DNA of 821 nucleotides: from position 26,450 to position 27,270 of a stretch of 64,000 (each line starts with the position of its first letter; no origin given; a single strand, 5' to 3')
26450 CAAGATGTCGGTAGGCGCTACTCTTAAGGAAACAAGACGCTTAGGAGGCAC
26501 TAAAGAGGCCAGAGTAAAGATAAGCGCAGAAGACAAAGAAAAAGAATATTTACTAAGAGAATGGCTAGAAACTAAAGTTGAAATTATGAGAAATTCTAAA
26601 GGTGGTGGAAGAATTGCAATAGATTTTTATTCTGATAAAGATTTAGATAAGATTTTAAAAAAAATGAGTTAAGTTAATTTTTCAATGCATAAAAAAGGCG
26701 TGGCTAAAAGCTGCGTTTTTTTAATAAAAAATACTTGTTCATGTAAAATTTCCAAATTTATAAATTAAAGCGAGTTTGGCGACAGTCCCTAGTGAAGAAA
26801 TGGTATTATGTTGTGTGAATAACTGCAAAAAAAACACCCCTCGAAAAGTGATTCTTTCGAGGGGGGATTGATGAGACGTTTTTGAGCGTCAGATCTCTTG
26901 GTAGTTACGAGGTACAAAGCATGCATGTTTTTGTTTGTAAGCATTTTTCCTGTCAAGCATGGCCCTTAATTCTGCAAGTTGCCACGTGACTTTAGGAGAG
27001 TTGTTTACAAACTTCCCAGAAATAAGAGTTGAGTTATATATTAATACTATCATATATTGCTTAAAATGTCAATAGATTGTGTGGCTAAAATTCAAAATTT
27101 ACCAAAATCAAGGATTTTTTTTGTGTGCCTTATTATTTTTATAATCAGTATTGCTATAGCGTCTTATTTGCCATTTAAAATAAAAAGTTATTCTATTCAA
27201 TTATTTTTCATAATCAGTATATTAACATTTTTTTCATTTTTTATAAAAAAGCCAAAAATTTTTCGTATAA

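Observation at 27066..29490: comEC split into two overlapping ORFs at an A7-C-A8 homopolymer tract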

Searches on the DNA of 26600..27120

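Call 44: search_rna_families(source=window, start=26600, end=27120, threshold=evalue, max_evalue=1, show_alignments=2)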
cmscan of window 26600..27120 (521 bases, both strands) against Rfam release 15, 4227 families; matches with E-value up to 1: 2.
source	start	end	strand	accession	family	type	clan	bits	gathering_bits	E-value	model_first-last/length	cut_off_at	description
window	26829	26937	-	RF00514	His_leader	Cis-reg; leader;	-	24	49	0.099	1-126/126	no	Histidine operon leader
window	26934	27053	+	RF00499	Parecho_CRE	Cis-reg;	-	18.7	55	0.27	1-116/116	no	Human parechovirus 1 (HPeV1) cis regulatory element (CRE)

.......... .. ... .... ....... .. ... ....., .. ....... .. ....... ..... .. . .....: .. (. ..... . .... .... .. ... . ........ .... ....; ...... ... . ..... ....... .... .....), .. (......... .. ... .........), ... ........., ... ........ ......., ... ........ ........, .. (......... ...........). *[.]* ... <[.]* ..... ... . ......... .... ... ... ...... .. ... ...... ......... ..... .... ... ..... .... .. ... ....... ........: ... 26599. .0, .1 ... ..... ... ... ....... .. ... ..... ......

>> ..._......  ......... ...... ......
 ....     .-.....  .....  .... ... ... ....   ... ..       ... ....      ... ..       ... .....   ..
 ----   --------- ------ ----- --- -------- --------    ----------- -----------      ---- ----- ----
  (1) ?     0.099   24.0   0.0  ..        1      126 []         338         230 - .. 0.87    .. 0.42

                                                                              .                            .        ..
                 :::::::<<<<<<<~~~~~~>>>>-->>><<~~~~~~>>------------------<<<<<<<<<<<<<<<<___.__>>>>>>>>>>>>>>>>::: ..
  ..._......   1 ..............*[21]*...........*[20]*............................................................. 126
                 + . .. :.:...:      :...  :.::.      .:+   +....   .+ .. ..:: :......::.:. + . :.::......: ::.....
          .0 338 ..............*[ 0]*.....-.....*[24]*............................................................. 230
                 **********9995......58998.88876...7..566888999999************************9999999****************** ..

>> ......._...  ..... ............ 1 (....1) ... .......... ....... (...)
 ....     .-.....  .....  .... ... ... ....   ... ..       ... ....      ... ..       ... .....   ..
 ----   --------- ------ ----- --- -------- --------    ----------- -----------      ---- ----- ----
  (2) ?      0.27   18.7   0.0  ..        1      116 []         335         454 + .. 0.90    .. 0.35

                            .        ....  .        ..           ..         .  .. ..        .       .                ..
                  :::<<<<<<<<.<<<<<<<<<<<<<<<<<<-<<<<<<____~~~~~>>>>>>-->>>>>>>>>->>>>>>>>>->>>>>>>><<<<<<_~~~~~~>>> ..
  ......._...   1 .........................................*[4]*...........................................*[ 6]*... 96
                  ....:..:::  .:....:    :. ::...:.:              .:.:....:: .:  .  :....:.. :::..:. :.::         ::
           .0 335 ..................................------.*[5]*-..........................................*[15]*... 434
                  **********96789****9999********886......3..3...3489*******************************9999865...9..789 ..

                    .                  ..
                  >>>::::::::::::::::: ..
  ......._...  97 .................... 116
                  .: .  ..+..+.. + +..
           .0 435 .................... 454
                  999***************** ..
